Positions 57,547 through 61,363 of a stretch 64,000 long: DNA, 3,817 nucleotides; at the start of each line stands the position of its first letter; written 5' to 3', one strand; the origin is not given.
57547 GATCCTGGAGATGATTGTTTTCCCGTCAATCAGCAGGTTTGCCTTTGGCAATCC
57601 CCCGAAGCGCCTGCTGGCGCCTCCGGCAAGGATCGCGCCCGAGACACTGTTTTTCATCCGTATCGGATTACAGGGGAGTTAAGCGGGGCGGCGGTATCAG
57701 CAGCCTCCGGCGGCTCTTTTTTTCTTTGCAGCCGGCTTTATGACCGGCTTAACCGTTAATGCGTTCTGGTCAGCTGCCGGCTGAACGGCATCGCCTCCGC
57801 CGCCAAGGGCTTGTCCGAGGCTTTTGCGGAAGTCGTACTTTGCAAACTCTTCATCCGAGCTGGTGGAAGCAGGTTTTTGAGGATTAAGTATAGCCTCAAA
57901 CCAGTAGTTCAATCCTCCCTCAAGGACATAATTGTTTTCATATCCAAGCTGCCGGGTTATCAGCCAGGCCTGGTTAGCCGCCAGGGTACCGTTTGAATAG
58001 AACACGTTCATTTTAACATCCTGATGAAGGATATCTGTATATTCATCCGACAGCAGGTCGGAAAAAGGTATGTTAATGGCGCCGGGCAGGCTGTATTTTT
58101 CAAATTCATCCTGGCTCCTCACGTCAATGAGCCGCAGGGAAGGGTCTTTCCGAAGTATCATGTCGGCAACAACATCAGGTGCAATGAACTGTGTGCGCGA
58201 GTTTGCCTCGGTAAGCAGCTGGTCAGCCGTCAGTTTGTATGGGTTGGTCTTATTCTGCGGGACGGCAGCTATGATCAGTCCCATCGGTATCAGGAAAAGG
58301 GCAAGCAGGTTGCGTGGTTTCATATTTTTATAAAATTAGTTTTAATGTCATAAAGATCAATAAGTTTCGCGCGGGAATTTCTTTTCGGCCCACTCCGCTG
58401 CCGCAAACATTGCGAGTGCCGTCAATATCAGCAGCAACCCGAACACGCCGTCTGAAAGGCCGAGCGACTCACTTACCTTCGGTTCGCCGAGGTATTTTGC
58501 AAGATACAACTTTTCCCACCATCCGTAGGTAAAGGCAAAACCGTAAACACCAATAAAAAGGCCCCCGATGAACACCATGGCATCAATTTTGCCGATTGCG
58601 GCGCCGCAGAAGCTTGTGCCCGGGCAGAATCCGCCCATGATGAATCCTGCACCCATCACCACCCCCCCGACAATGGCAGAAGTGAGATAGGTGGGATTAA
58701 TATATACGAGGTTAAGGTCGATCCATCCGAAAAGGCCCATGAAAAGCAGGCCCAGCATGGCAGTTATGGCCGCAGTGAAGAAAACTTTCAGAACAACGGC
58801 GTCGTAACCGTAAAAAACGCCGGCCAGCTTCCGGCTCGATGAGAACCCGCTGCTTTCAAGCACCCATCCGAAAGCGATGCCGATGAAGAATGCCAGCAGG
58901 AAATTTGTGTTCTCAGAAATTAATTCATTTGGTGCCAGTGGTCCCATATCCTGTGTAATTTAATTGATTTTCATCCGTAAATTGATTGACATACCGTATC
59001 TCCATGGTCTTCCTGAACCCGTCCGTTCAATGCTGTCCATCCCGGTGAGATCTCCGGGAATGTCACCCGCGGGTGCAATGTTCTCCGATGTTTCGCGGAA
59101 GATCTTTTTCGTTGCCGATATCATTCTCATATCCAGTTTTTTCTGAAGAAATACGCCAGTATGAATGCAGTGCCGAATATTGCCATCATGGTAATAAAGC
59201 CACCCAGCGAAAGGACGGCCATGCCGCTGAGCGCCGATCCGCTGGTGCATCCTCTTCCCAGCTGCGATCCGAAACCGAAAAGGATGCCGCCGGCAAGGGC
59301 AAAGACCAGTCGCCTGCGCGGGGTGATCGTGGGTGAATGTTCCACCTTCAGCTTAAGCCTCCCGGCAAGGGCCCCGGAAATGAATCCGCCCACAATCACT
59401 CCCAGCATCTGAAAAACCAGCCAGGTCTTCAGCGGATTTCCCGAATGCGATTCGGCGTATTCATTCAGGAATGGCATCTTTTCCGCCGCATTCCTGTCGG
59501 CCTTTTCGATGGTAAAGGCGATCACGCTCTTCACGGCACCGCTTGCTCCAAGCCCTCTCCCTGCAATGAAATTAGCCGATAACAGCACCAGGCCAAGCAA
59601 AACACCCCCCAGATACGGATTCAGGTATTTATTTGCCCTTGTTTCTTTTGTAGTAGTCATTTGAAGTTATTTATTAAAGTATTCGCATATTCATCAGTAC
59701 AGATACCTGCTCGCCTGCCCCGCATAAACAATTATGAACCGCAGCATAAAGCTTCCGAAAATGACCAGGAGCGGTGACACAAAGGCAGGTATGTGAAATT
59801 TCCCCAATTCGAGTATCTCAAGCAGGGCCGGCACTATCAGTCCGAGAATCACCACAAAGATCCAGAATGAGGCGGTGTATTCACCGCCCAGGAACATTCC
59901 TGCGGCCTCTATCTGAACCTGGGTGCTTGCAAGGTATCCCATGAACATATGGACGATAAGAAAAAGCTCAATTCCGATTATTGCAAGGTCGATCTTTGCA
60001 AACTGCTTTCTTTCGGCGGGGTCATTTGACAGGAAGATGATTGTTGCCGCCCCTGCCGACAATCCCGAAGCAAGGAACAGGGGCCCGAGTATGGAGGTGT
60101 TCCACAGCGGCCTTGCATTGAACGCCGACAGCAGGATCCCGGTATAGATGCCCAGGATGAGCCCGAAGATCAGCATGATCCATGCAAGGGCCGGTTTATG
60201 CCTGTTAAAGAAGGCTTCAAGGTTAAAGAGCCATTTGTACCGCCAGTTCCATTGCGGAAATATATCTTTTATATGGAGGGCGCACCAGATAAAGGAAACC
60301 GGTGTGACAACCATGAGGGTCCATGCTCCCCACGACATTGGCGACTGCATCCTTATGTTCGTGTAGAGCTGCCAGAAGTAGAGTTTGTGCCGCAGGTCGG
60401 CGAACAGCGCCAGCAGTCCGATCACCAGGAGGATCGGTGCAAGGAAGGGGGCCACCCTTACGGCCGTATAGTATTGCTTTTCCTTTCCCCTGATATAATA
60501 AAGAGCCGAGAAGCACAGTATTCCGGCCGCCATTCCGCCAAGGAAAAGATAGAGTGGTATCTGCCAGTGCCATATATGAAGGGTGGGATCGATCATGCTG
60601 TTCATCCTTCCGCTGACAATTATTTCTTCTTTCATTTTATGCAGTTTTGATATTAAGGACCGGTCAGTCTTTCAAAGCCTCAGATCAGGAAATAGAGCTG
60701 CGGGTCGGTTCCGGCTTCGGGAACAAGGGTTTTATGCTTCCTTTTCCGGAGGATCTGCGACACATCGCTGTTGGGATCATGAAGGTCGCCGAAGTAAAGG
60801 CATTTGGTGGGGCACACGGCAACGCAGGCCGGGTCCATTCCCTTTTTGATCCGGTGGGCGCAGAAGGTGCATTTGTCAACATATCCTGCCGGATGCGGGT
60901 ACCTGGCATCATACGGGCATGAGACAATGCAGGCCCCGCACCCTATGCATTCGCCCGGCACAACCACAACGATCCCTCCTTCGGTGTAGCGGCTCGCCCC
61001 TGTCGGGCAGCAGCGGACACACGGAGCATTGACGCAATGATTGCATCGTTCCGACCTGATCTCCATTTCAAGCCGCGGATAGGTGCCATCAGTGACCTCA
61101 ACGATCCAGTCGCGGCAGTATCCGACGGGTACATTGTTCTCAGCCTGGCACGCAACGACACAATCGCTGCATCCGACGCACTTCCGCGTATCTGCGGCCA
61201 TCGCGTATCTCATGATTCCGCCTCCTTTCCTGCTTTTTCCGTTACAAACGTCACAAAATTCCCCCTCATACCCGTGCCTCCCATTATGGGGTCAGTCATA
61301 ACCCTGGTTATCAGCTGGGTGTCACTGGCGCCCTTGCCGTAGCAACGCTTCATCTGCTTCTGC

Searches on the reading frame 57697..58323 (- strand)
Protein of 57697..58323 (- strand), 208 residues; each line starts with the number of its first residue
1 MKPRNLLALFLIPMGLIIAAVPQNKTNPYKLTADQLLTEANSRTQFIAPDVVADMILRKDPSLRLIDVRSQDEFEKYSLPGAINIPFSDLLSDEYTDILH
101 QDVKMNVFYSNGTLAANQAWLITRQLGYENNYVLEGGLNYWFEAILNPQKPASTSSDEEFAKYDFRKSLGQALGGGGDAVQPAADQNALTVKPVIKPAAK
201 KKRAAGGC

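Call 7: search_protein_families(library=pfam, proteins=[window:57697-58323:-], max_evalue=0.001)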
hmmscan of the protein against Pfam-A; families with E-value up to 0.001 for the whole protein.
window:57697-58323:- (208 aa): 1 family
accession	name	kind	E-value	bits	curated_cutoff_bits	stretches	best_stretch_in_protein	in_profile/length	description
PF00581.25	Rhodanese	-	2.2e-14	54.1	22.2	1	53-143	6-101/102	Rhodanese-like domain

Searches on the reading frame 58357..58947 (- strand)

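Call 7: search_protein_families(library=pfam, proteins=[window:58357-58947:-], max_evalue=0.001)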
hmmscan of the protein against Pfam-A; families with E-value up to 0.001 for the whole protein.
window:58357-58947:- (196 aa): 1 family
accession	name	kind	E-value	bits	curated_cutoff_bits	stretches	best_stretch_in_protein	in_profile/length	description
PF04143.19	Sulf_transp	-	4e-12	46.8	27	1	40-190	9-156/310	Sulphur transport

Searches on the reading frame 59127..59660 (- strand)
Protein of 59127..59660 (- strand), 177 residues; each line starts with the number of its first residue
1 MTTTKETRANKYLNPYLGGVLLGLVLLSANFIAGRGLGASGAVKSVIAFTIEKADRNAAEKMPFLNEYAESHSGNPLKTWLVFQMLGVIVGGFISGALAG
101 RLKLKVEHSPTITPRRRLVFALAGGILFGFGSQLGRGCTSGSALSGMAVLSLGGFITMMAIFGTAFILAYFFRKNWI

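Call 7: search_protein_families(library=pfam, proteins=[window:59127-59660:-], max_evalue=0.001)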
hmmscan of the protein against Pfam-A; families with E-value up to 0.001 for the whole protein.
window:59127-59660:- (177 aa): 1 family
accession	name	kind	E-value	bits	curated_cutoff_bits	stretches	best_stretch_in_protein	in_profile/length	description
PF04143.19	Sulf_transp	-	3.2e-21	76.6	27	1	3-166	167-309/310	Sulphur transport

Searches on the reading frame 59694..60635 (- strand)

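Call 7: search_protein_families(library=pfam, proteins=[window:59694-60635:-], max_evalue=0.001)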
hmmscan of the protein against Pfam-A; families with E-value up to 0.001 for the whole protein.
window:59694-60635:- (313 aa): 2 families
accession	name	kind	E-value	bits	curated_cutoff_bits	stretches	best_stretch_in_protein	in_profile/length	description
PF03916.19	NrfD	-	8.8e-48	164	25.8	1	20-308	9-310/313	Polysulphide reductase, NrfD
PF14589.11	NrfD_2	-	2e-22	80.7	27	1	19-311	11-277/281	Polysulfide reductase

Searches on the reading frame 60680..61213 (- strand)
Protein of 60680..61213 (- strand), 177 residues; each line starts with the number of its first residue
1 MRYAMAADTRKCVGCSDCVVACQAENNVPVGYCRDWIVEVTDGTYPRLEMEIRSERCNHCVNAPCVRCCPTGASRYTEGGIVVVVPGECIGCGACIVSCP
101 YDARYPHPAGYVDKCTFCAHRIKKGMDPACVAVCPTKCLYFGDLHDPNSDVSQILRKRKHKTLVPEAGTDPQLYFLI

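Call 7: search_protein_families(library=pfam, proteins=[window:60680-61213:-], max_evalue=0.001)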
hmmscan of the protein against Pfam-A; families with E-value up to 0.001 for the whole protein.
window:60680-61213:- (177 aa): 11 families
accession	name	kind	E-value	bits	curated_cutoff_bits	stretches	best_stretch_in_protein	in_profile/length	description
PF13247.11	Fer4_11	-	2.4e-21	76.2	26.2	1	49-143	2-99/100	4Fe-4S dicluster domain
PF12838.12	Fer4_7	-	7.6e-11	42.7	27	2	11-73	1-52/52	4Fe-4S dicluster domain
PF13187.11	Fer4_9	-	2.6e-09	37.4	27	2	11-73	1-51/52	4Fe-4S dicluster domain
PF13237.11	Fer4_10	-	7.4e-08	32.7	25.5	2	50-100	2-53/53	4Fe-4S dicluster domain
PF00037.32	Fer4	-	1.1e-07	31.8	21.1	1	82-104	1-23/24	4Fe-4S binding domain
PF12837.12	Fer4_6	-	1.3e-07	31.7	25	1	81-103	1-23/24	4Fe-4S binding domain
PF12797.12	Fer4_2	-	1.1e-06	28.7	24.5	1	81-101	2-22/22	4Fe-4S binding domain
PF25160.1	LdpA_Fe-S-bd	-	2.7e-05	24.3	27.6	0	62-102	6-41/49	LdpA Fe-S cluster-binding domain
PF12800.12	Fer4_4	-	0.00027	21.5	24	1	87-102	2-17/17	4Fe-4S binding domain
PF12798.12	Fer4_3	-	0.00059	20.9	27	1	89-103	1-15/15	4Fe-4S binding domain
PF13484.11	Fer4_16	-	0.00066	20.8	30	0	88-115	1-27/66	4Fe-4S double cluster binding domain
